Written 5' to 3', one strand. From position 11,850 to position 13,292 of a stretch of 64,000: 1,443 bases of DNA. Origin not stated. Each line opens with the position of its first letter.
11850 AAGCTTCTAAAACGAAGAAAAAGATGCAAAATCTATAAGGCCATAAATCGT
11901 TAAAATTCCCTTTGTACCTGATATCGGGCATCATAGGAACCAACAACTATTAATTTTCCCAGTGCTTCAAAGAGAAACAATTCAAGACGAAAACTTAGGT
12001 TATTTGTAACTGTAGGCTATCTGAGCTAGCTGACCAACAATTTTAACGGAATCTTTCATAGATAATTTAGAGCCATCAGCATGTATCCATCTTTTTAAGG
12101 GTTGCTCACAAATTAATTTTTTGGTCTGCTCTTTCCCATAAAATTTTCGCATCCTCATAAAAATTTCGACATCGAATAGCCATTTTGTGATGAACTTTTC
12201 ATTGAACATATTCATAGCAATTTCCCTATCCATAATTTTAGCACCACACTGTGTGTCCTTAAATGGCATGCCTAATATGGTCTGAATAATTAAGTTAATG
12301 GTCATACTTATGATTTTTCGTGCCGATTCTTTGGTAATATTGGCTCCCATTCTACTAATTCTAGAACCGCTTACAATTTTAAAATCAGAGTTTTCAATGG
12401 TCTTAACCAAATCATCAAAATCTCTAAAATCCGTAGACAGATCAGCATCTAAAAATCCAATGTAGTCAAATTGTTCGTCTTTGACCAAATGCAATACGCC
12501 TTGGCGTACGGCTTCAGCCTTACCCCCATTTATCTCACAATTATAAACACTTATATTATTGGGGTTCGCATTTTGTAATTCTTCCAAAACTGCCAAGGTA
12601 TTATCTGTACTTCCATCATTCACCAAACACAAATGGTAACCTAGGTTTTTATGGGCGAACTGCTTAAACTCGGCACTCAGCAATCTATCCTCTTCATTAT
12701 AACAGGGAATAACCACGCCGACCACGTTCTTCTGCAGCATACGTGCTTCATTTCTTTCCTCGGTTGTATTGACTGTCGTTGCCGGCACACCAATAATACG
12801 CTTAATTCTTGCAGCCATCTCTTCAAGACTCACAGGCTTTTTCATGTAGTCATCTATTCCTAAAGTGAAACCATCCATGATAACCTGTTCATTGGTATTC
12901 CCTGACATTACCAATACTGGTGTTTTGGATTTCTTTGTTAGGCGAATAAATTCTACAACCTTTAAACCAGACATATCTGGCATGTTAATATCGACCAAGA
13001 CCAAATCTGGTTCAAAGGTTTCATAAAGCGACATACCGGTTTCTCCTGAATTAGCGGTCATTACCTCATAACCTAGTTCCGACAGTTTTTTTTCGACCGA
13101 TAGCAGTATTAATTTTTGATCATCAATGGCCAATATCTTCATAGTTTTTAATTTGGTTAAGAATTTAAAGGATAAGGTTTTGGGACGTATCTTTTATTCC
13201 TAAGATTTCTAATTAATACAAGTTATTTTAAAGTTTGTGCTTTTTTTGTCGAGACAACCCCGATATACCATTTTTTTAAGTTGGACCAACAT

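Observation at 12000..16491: Receiver-domain::GT2 fusion divergent from a GT-C-like giant membrane protein: a phosphorylation-gated lipid-linked sugar pathway?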

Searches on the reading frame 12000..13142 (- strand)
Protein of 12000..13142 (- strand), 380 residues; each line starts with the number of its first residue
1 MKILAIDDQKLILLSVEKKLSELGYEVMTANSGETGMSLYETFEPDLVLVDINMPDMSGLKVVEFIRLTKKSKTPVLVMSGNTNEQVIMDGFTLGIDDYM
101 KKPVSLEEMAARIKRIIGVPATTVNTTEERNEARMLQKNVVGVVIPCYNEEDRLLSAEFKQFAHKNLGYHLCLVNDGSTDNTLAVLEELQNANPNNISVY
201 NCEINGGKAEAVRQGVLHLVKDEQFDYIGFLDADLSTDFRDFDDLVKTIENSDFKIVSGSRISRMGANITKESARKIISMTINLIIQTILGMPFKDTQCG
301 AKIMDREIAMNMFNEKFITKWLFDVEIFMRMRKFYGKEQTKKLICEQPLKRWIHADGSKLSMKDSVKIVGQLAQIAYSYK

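Call 3: search_protein_families(library=pfam, proteins=[window:12000-13142:-], max_evalue=0.01)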
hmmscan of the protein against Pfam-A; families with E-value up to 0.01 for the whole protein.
window:12000-13142:- (380 aa): 5 families
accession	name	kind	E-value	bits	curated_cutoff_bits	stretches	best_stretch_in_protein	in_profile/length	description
PF00072.30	Response_reg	-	1.3e-24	87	30.2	1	3-114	1-111/111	Response regulator receiver domain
PF00535.33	Glycos_transf_2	-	1.6e-23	83.9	23.3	1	143-310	2-165/168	Glycosyl transferase family 2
PF13641.12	Glyco_tranf_2_3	-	4.7e-07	30.5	27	1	141-260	3-122/230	Glycosyltransferase like family 2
PF13704.12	Glyco_tranf_2_4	-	0.0002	22.2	27.5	1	164-234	14-81/98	Glycosyl transferase family 2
PF10111.15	Glyco_tranf_2_2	-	0.0022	18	27.3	1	143-254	2-111/276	Glycosyltransferase like family 2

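Call 4: search_protein_families(library=ncbifam, proteins=[window:12000-13142:-], max_evalue=0.01)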
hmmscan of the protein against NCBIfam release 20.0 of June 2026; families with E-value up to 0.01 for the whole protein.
window:12000-13142:- (380 aa): 118 families (the best 25 are shown)
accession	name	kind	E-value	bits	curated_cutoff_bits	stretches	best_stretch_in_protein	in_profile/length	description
NF053854.1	RespRegPhoBBctds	equivalog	1.8e-23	83.1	270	1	3-135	1-133/225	two-component system response regulator PhoB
NF045944.1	ResRegRpaBCyano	equivalog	5.8e-23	81.5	330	1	4-137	1-132/229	response regulator transcription factor RpaB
NF045991.1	RespRegCtrARhodob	equivalog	9.3e-23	81.1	350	1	1-117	1-116/224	response regulator transcription factor CtrA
NF041733.1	resp_reg_CseB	equivalog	3.4e-21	75.7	350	1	2-133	2-131/228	two-component system response regulator CseB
NF040534.1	resp_reg_YycF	equivalog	6.1e-21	74.7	340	1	2-138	2-136/231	response regulator YycF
NF051850.1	RespRegRprY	equivalog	2.8e-19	69.4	370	1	2-117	6-120/234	response regulator transcription factor RprY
NF040689.1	MtrAB_MtrA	equivalog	6e-19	68.3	300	1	3-117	1-113/219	MtrAB system response regulator MtrA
NF045505.1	RR_RssB_Pseudo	equivalog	2.1e-18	66.5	700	1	2-105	7-109/394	two-component system response regulator RssB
TIGR01387.1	cztR_silR_copR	subfamily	2.3e-18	66.7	279.2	1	3-118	1-115/218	heavy metal response regulator transcription factor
NF007969.0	PRK10693.1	equivalog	5.5e-18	65.1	329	1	2-105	9-111/337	two-component system response regulator RssB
TIGR02154.1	PhoB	equivalog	7.6e-18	64.6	296.2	1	2-117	4-120/226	phosphate regulon transcriptional regulator PhoB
NF007135.0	PRK09581.1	equivalog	9.6e-18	64.2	474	1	2-117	4-120/457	PleD family two-component system response regulator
NF007928.2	PRK10643.1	equivalog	1.8e-17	63.7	330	1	1-119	1-118/216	two-component system response regulator PmrA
NF033117.2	vanR_ACDEGLN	exception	2.5e-17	63.2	350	1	3-145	1-138/226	VanR-ABDEGLN family response regulator transcription factor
NF008469.0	PRK11361.1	equivalog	6.8e-17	61.3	714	1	2-120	6-123/461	acetoacetate metabolism transcriptional regulator AtoC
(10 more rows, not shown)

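Call 10: find_homologous_proteins(query=window:12003-13142:-, max_evalue=0.001)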
Query window:12003-13142:- (380 aa): 7963 proteins with E <= 0.001 among 8000 candidates; the best 120 are listed.
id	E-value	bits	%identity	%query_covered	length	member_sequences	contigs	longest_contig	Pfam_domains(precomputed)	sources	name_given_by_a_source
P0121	1.2e-247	839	100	100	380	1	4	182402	PF13641.13,PF00072.31,PF00535.33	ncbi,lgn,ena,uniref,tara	ncbi:response regulator [uncultured Kriegella sp.]|uniref:response regulator n=1 Tax=uncultured Krie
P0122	1.7e-244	828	99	100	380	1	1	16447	PF13641.13,PF00072.31,PF00535.33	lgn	-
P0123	5.7e-212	721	84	100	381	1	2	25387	PF13641.13,PF00072.31,PF00535.33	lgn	-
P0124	9.6e-210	714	84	100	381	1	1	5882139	PF13641.13,PF00072.31,PF00535.33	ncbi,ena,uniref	ncbi:response regulator [Ulvibacterium sp.]|uniref:response regulator n=1 Tax=Ulvibacterium sp. TaxI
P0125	5.3e-209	712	83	100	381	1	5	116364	PF13641.13,PF00072.31,PF00535.33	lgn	-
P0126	6.4e-209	711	83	100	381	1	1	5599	PF13641.13,PF00072.31,PF00535.33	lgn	-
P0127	8.8e-209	711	83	100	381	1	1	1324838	PF13641.13,PF00072.31,PF00535.33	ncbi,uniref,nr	ncbi:response regulator [Ulvibacterium marinum]|uniref:dolichyl-phosphate beta-glucosyltransferase n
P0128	1.1e-208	710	83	100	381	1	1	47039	PF13641.13,PF00072.31,PF00535.33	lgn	-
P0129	1.2e-208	710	83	100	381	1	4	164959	PF13641.13,PF00072.31,PF00535.33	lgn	-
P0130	1.6e-208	710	83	100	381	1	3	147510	PF13641.13,PF00072.31,PF00535.33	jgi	jgi:DNA-binding response OmpR family regulator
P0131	2.2e-208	709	83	100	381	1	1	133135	PF10111.15,PF13641.13,PF00072.31,PF00535.33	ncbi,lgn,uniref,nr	ncbi:response regulator [Ulvibacterium sp.]|uniref:response regulator n=1 Tax=Ulvibacterium sp. TaxI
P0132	7.3e-208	708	83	100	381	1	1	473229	PF13641.13,PF00072.31,PF00535.33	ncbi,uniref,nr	ncbi:response regulator [Ulvibacterium marinum]|uniref:response regulator n=1 Tax=Ulvibacterium mari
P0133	1.7e-207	707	82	100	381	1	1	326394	PF13641.13,PF00072.31,PF00535.33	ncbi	-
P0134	6.3e-207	705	83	100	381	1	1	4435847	PF10111.15,PF13641.13,PF00072.31,PF00535.33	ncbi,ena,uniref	ncbi:response regulator [Ulvibacterium sp.]|uniref:response regulator n=1 Tax=Ulvibacterium sp. TaxI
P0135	7.6e-205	698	81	100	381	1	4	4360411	PF13641.13,PF00072.31,PF00535.33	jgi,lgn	-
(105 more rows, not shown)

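Call 16: search_solved_structures(query=window:12003-13142:-, max_evalue=0.001, show_alignments=0)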
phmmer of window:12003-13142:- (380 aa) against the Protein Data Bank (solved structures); distinct sequences matched with E-value up to 0.001: 276 (the best 60 are shown).
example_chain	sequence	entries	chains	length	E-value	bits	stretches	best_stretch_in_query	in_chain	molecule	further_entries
4qpj_C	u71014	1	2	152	6.3e-21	78.1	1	1-117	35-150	Cell cycle response regulator CtrA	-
1nxo_A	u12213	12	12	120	1.8e-19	73.4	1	2-117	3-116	DNA-binding response regulator | Response regulator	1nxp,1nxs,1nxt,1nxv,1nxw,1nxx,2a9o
6eb7_A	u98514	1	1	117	2e-19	73.2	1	2-117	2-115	DNA-binding response regulator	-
1mvo_A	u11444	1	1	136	2.1e-19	73.1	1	2-131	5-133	PhoP response regulator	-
8fk2_A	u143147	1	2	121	2.2e-18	69.7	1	2-115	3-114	Putative response regulator CovR VicR-like protein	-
2zwm_A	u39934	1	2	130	2.8e-17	66.1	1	2-116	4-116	Transcriptional regulatory protein yycF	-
3f6p_A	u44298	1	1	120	3e-17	66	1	2-115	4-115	Transcriptional regulatory protein yycF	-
9xzo_A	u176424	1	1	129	7.7e-17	64.7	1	2-118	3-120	De novo protein M1X0B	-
1ys6_A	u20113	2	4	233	3.6e-16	62.5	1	2-137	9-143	Transcriptional regulatory protein prrA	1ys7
9dvt_R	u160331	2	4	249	3.9e-16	62.4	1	2-117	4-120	DNA-binding dual master transcriptional regulator RpaA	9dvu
9of8_A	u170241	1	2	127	8.3e-15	58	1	2-117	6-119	PmrA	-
9of4_A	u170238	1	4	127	8.8e-15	57.9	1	2-117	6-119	PmrA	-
9of3_A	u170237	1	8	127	8.9e-15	57.9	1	2-117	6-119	PmrA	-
7m0s_A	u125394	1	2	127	8.9e-15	57.9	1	2-117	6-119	Two-component system response regulator PmrA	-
9of7_A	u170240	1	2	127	9e-15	57.9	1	2-117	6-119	PmrA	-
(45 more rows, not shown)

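Call 20: find_related_loci(query=window:12003-13142:-, collection=genome_contigs, flank=10000)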
Query window:12003-13142:- (380 aa) in genome_contigs; peptide patterns used: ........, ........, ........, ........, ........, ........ (x = any residue, [..] = any of these).
544 stretches matched a pattern; 515 encode a relative of the query (tblastn E <= 1e-3); the best 80 are kept; 76 distinct loci.
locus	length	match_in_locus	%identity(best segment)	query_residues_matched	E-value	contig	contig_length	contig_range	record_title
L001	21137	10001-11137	84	1-379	0e+0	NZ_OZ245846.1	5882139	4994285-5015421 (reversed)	MAG: Ulvibacterium sp. isolate 40d8580c-2cfc-4524-b3ab-290e7e8e622b chromosome 1, complete sequence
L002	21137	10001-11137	83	1-379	0e+0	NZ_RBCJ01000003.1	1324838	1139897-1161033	Ulvibacterium marinum strain CCMM003 NODE_3_length_1324838_cov_77.8537, whole genome shotgun sequence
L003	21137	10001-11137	82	1-379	0e+0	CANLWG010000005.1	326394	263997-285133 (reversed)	uncultured Flavobacteriaceae bacterium isolate 2-963.fasta genome assembly, contig: NODE_5, whole genome shotgun sequenc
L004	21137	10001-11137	83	1-379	0e+0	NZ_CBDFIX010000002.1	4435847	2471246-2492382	MAG: Ulvibacterium sp. isolate 18236579-7ab4-40b4-89a9-c00f63bf9344 contig_2, whole genome shotgun sequence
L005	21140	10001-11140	81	1-380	0e+0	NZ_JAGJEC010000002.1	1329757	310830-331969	Maribacter sp. MMG018 assembly_contig_2, whole genome shotgun sequence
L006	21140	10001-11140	81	1-380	0e+0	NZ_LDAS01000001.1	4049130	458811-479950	Maribacter thermophilus strain HT7-2 Scaffold1, whole genome shotgun sequence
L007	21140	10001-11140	80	1-380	0e+0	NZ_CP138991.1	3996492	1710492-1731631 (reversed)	Maribacter sp. R77961 chromosome, complete genome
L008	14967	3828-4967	81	1-380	0e+0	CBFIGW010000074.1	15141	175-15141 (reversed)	MAG: Maribacter sp. isolate Co_bin_850_strict genome assembly, contig: Co_bin_850_strict_c74, whole genome shotgun seque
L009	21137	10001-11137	80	1-380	0e+0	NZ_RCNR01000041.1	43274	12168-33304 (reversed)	Zobellia amurskyensis strain KMM 3526 contig00041, whole genome shotgun sequence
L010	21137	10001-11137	80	1-380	0e+0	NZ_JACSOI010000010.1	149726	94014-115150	Zobellia russellii strain KMM 3677 NODE_10_length_149726_cov_27.376354, whole genome shotgun sequence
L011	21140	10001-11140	80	1-380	0e+0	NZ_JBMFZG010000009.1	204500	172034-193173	Maribacter sp. CXY002 C14_ctg09, whole genome shotgun sequence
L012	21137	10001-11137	78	1-380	0e+0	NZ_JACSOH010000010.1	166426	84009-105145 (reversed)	Cytophaga sp. FL35 Ga0137942_1010, whole genome shotgun sequence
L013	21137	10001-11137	79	1-380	0e+0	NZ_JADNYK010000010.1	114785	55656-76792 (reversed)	Pseudozobellia sp. WGM2 NODE_10_length_114785_cov_75.991132, whole genome shotgun sequence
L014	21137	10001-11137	80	1-380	0e+0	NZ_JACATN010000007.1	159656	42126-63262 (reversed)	Zobellia barbeyronii strain KMM 6746 NODE_7_length_159656, whole genome shotgun sequence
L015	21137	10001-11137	78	1-380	0e+0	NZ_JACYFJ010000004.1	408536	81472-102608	Euzebyella saccharophila strain 7SM30 NODE_4_length_408536_cov_77.6514, whole genome shotgun sequence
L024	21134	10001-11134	77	1-380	0e+0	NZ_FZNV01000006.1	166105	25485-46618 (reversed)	Maribacter sedimenticola strain DSM 19840, whole genome shotgun sequence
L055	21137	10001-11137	75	1-380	0e+0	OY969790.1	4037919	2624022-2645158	MAG: uncultured Flavobacteriaceae bacterium isolate MFD04716.bin.1.40 genome assembly, chromosome: 1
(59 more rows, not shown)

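Call 36: search_protein_families(library=pfam, proteins=[L055:19940-20569:+, L024:19744-20694:+], max_evalue=0.1)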
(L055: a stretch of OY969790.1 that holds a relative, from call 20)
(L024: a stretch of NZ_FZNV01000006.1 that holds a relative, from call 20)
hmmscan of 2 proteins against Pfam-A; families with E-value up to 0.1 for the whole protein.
L055:19940-20569:+ (209 aa): 2 families
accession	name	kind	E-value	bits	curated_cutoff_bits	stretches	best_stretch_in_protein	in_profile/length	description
PF00072.30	Response_reg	-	6.3e-07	30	30.2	1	2-73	48-110/111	Response regulator receiver domain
PF00535.33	Glycos_transf_2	-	0.00011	22.6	23.3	1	102-155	2-55/168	Glycosyl transferase family 2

L024:19744-20694:+ (316 aa): 3 families
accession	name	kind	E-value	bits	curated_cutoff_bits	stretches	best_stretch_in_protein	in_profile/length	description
PF00072.30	Response_reg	-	5.8e-21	75.2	30.2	1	16-126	1-110/111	Response regulator receiver domain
PF00535.33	Glycos_transf_2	-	2e-10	41.3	23.3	1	176-290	25-132/168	Glycosyl transferase family 2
PF23198.2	PDE8A_N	-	0.056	13.8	29.6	0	36-95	33-93/147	PDE8A-like, N-terminal domain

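Call 75: predict_structure(alignment_id=A4)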
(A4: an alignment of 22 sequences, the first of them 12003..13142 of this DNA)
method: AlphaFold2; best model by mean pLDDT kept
length: 380 residues; sequences in the alignment: 22
mean_pLDDT: 77.7   pTM: 0.61
mean pLDDT of the five models: 77.7, 76.7, 76.2, 76.2, 75.3
residues with pLDDT >= 90: 97; 70-90: 192; 50-70: 60; < 50: 31
segments of 3 or more residues with pLDDT < 50: 122-136, 263-272, 354-359
pLDDT, mean of each block of 10 residues (from residue 1): 90 76 88 92 95 84 92 89 69 76 73 76 32 45 89 79 72 90 90 81 85 93 87 71 87 87 43 58 72 65 91 88 82 89 85 49 68 80
secondary structure, 60 per line:
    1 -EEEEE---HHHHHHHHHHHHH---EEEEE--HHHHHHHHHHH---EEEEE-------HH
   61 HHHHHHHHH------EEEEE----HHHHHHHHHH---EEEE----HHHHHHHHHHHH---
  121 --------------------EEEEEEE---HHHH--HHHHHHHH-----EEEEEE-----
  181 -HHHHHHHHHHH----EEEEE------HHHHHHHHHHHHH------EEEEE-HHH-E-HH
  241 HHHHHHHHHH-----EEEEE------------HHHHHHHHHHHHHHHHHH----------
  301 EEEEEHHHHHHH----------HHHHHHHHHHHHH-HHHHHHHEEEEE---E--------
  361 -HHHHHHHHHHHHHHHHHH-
elements in order: E2-6 H10-22 E26-30 H33-43 E47-51 H59-69 E76-80 H85-94 E98-101 H106-117 E141-147 H151-154 H157-164 E170-175 H182-192 E197-201 H208-220 E227-231 H239-250 E256-260 H273-290 E301-305 H306-312 H323-335 H337-343 E344-348 H362-379

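Call 77: fold_search(model_id=the predicted structure, library=pdb)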
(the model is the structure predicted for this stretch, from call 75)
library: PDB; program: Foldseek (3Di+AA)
matches with E <= 10: 1781; with E <= 0.001: 818
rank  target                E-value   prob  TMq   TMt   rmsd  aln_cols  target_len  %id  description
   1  9b77_A                1.7e-11  1.00  0.47  0.56   4.0       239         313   22  Cryo-EM Structure of the Glycosyltransferase ArnC from Salmonella enterica in the Apo State Determined on Krios micros (released 2025-02-05)
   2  8vxh_A                2.0e-11  1.00  0.47  0.57   3.6       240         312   23  Cryo-EM Structure of the Glycosyltransferase ArnC from Salmonella enterica in the Apo State Determined on Talos Arctic (released 2025-02-05)
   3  9bhc_A                2.4e-11  1.00  0.46  0.56   4.6       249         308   22  Salmonella undecaprenyl-phosphate 4-deoxy-4-formamido-L-arabinose transferase (ArnC) (released 2025-02-12)
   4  9asc_A                3.8e-11  1.00  0.47  0.55   4.6       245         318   22  Cryo-EM Structure of the Glycosyltransferase ArnC from Salmonella enterica in the UDP-bound State Determined on Talos  (released 2025-02-05)
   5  9bhc_B                8.6e-11  1.00  0.48  0.58   3.1       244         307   22  Salmonella undecaprenyl-phosphate 4-deoxy-4-formamido-L-arabinose transferase (ArnC) (released 2025-02-12)
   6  9bhe_B                1.6e-10  1.00  0.47  0.56   4.5       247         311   23  Salmonella undecaprenyl-phosphate 4-deoxy-4-formamido-L-arabinose transferase (ArnC) bound to UDP (released 2025-02-12)
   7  9bhe_A                5.6e-10  1.00  0.47  0.57   4.4       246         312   23  Salmonella undecaprenyl-phosphate 4-deoxy-4-formamido-L-arabinose transferase (ArnC) bound to UDP (released 2025-02-12)
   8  9hwj_A                5.9e-10  1.00  0.46  0.57   4.1       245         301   24  Structure of Undecaprenyl-phosphate 4-deoxy-4-formamido-L-arabinose transferase embedded in nanodisc (released 2026-01-14)
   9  9nyd_B                7.0e-10  1.00  0.43  0.52   5.0       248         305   20  Cryo-EM structure of the glycosyltransferase GtrB in the pre-catalysis and product-bound state (released 2025-12-17)
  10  5mlz                  1.1e-09  1.00  0.47  0.51   4.3       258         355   23  Dolichyl phosphate mannose synthase in complex with GDP and Mg2+ (released 2017-08-09)
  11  9g85_A                2.4e-09  1.00  0.31  0.27  22.2       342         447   15  Structure of Response regulator PleD in complex with c-diGMP and ppGpp (released 2025-08-06)
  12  2z87_B                2.7e-09  1.00  0.43  0.29  17.9       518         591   12  Crystal structure of chondroitin polymerase from Escherichia coli strain K4 (K4CP) complexed with UDP-GalNAc and UDP (released 2008-09-16)
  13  9nyc_A                2.9e-09  1.00  0.44  0.52   4.8       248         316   20  Cryo-EM structure of the glycosyltransferase GtrB in the substrate-bound state (released 2025-12-17)
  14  2a9o                  3.2e-09  1.00  0.30  0.93   1.3       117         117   37  Crystal structures of an activated YycF homologue, the essential response regulator from S.pneumoniae in complex with Be (released 2006-09-26)
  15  1w25_A                3.6e-09  1.00  0.31  0.27  12.7       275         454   18  Response regulator PleD in complex with c-diGMP (released 2004-11-18)
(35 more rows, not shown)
